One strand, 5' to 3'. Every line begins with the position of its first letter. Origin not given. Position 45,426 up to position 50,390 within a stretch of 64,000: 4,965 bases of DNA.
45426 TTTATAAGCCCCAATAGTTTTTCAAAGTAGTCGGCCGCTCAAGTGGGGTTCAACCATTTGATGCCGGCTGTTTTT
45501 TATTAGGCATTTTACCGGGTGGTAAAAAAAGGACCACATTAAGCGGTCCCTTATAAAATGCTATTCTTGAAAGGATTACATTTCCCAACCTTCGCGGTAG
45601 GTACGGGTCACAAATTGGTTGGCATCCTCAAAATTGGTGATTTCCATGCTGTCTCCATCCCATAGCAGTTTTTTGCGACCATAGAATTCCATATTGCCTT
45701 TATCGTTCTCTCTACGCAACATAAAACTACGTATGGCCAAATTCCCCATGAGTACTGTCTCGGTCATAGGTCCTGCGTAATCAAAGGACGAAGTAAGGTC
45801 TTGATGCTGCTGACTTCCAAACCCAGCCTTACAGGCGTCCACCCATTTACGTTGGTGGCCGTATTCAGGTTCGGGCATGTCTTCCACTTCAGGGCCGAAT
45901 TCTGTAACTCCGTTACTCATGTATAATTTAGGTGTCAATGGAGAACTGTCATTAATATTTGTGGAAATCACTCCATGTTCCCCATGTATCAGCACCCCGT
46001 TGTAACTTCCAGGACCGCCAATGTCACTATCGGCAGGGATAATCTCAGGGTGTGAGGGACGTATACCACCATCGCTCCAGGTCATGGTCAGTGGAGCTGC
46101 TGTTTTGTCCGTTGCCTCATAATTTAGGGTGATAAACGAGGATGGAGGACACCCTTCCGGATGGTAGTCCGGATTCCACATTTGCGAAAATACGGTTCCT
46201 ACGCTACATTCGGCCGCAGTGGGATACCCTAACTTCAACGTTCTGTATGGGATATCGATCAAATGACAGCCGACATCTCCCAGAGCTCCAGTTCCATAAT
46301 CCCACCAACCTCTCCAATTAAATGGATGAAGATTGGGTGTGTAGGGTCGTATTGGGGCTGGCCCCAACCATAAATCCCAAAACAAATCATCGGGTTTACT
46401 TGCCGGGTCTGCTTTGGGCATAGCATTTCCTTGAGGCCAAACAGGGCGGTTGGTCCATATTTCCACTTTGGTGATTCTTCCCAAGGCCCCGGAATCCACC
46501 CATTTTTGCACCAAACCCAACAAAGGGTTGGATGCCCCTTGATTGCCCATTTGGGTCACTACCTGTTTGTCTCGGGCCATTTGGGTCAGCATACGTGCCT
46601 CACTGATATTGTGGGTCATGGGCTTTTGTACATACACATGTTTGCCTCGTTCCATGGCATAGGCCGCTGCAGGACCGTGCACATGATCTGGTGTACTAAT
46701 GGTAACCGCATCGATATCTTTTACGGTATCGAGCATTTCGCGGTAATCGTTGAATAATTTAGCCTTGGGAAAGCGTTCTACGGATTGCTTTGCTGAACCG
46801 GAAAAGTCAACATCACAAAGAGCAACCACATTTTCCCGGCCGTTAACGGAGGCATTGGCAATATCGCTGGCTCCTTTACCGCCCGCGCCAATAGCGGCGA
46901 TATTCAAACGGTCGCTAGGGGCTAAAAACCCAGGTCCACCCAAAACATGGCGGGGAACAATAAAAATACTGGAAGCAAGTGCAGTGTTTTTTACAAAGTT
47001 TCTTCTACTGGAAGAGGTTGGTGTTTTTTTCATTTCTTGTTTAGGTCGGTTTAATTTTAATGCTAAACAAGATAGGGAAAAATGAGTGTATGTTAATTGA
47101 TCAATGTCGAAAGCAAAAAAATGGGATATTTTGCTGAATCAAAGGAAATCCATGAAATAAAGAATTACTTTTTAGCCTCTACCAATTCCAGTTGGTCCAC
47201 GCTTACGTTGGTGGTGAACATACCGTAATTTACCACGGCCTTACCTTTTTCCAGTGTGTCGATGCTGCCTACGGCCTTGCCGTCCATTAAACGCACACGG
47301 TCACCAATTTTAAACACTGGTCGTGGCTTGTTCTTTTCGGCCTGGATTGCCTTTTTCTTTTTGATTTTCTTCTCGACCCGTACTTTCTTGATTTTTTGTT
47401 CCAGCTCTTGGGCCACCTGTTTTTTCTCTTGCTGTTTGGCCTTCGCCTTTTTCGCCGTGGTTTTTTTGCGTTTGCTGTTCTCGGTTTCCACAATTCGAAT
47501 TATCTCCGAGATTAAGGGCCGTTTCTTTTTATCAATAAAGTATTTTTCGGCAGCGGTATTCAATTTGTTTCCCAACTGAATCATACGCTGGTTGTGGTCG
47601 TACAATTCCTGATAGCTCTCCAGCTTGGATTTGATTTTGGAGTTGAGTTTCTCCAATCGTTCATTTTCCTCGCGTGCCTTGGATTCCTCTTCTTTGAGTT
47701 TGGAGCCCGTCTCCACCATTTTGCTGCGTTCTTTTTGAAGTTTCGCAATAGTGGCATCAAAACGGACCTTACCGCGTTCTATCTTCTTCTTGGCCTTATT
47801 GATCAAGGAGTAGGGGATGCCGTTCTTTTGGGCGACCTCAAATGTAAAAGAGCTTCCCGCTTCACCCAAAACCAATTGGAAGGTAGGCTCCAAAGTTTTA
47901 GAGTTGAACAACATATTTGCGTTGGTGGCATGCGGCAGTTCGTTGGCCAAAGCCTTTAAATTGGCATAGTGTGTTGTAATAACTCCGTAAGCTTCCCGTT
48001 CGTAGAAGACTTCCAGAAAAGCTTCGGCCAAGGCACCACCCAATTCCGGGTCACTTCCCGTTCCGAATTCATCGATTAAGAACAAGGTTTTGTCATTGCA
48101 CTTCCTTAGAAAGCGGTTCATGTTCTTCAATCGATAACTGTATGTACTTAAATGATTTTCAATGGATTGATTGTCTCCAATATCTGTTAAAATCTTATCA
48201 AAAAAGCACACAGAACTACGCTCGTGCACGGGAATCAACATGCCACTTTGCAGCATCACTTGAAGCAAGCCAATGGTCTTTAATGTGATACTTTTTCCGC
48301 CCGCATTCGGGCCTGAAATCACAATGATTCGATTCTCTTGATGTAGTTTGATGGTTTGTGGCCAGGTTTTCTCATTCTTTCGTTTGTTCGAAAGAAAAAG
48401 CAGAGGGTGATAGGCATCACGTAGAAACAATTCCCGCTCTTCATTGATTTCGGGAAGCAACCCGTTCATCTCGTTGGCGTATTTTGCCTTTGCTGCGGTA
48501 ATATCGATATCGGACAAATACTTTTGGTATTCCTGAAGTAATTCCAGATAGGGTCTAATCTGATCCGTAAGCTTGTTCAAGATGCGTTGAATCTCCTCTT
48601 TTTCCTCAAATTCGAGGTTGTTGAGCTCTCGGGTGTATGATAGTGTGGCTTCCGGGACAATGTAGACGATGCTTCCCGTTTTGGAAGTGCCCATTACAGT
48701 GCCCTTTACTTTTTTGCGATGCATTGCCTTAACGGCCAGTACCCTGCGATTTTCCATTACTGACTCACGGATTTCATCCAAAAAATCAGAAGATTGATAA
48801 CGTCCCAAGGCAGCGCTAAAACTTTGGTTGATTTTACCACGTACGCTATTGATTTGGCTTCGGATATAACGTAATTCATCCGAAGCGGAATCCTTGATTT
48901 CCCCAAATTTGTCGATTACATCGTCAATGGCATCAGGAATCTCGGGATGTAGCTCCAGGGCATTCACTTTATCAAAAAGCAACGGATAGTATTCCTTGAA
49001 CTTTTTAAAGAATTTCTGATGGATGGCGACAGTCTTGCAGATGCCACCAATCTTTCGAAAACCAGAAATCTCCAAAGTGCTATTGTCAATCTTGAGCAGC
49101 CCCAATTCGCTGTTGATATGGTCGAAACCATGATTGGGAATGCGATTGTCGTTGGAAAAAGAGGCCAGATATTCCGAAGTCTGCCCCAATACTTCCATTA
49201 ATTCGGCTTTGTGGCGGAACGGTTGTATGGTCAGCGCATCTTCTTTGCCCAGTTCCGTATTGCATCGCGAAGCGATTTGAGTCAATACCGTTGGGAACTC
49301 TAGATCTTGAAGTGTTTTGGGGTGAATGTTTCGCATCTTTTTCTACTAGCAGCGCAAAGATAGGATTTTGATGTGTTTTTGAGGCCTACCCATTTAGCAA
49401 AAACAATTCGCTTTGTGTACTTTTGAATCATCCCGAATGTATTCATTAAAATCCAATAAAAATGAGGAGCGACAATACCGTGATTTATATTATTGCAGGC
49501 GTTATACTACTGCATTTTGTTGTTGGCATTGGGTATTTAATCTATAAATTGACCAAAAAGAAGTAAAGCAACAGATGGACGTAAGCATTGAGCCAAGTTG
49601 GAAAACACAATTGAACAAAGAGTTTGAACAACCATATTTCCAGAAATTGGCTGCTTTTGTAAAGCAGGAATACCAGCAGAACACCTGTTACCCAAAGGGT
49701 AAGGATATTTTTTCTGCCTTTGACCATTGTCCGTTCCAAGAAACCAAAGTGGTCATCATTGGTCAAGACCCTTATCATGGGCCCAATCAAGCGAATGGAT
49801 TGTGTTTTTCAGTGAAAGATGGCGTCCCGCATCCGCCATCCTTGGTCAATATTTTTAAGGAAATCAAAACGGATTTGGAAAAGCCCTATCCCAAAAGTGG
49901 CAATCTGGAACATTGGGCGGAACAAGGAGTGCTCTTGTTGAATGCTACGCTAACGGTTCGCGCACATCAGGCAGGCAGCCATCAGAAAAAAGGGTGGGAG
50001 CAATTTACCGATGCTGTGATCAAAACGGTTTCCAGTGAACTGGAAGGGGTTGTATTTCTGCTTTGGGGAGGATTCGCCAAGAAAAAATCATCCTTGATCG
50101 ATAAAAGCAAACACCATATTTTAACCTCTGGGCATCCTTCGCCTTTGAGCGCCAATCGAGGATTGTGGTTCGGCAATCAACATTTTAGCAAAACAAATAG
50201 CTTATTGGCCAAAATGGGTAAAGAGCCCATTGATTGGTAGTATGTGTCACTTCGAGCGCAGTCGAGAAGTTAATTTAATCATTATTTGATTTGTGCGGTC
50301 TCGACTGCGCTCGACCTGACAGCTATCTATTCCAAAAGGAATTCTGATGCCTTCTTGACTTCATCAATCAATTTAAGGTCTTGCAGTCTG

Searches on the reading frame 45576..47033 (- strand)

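Call 58: search_protein_families(library=ncbifam, proteins=[window:45576-47033:-], max_evalue=1e-10)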
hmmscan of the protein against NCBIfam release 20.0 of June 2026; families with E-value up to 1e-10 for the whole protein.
window:45576-47033:- (485 aa): 5 families
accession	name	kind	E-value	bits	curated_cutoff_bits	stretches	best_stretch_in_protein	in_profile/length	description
NF058561.1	BT_2158_fam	equivalog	4.9e-130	434.4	750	1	9-475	1-439/487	glycoside 3-dehydrogenase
NF052479.1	LevoglcsnDh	equivalog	1.8e-18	66.4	650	1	71-190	40-157/386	levoglucosan dehydrogenase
NF040723.1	UDP-GlcNAcDh_Arch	equivalog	6e-18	65.4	450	1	44-191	2-145/302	UDP-N-acetylglucosamine 3-dehydrogenase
TIGR04380.1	myo_inos_iolG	equivalog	3.3e-17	62.4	355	1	43-204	2-162/330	inositol 2-dehydrogenase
NF008607.0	PRK11579.1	subfamily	1.8e-12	46.9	330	1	60-192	20-150/346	oxidoreductase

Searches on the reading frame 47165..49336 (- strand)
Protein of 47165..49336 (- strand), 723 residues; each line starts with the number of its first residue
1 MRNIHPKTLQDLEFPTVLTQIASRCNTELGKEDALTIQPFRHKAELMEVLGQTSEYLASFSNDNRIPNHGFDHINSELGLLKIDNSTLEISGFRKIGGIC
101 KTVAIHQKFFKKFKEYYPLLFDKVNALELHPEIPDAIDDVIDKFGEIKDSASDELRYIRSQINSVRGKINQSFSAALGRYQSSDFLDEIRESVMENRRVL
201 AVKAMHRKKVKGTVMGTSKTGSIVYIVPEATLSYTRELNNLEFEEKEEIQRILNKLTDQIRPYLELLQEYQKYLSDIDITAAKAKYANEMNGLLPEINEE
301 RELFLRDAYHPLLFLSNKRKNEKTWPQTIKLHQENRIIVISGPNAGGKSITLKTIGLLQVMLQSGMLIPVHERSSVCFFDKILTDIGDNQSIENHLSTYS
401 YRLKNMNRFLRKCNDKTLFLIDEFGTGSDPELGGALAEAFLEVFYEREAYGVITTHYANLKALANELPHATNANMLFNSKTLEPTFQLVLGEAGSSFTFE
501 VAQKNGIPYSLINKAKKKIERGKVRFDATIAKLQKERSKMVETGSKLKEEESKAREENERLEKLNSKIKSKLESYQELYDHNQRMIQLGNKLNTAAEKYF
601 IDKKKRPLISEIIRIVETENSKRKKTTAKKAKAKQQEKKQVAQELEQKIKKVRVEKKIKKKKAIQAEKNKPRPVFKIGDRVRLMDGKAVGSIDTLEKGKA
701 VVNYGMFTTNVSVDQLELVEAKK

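Call 58: search_protein_families(library=ncbifam, proteins=[window:47165-49336:-], max_evalue=1e-10)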
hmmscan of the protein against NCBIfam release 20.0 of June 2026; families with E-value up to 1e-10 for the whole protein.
window:47165-49336:- (723 aa): 4 families
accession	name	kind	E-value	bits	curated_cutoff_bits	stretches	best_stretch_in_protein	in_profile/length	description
TIGR01069.2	mutS2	equivalog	2.2e-175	585.2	400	1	7-722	3-691/790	endonuclease MutS2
NF052383.1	ATPase_KamC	equivalog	2.8e-57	194.7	300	1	25-461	12-432/508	lysine 5,6-aminomutase reactivase ATPase KamC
NF003810.1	PRK05399.1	equivalog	3e-44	151.9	480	1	241-520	509-790/793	DNA mismatch repair protein MutS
TIGR01070.1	mutS1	equivalog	2.3e-42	145.3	641.7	1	225-580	486-837/840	DNA mismatch repair protein MutS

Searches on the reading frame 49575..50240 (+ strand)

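Call 58: search_protein_families(library=ncbifam, proteins=[window:49575-50240:+], max_evalue=1e-10)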
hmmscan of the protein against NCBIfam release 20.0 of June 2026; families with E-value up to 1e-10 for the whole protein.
window:49575-50240:+ (221 aa): 5 families
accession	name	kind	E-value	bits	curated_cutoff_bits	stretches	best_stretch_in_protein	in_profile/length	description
NF003592.0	PRK05254.1-5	equivalog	7.9e-98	326.7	162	1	2-221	2-220/225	uracil-DNA glycosylase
NF003589.0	PRK05254.1-2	equivalog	1.7e-97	325.5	223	1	3-221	5-223/227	uracil-DNA glycosylase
TIGR00628.1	ung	equivalog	2.2e-83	279.3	185.75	1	7-215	2-209/210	uracil-DNA glycosylase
NF003591.1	PRK05254.1-4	equivalog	9.1e-76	254.1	237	1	6-211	2-206/208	uracil-DNA glycosylase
NF003588.0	PRK05254.1-1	equivalog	6.8e-63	212.2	143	1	4-221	9-222/225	uracil-DNA glycosylase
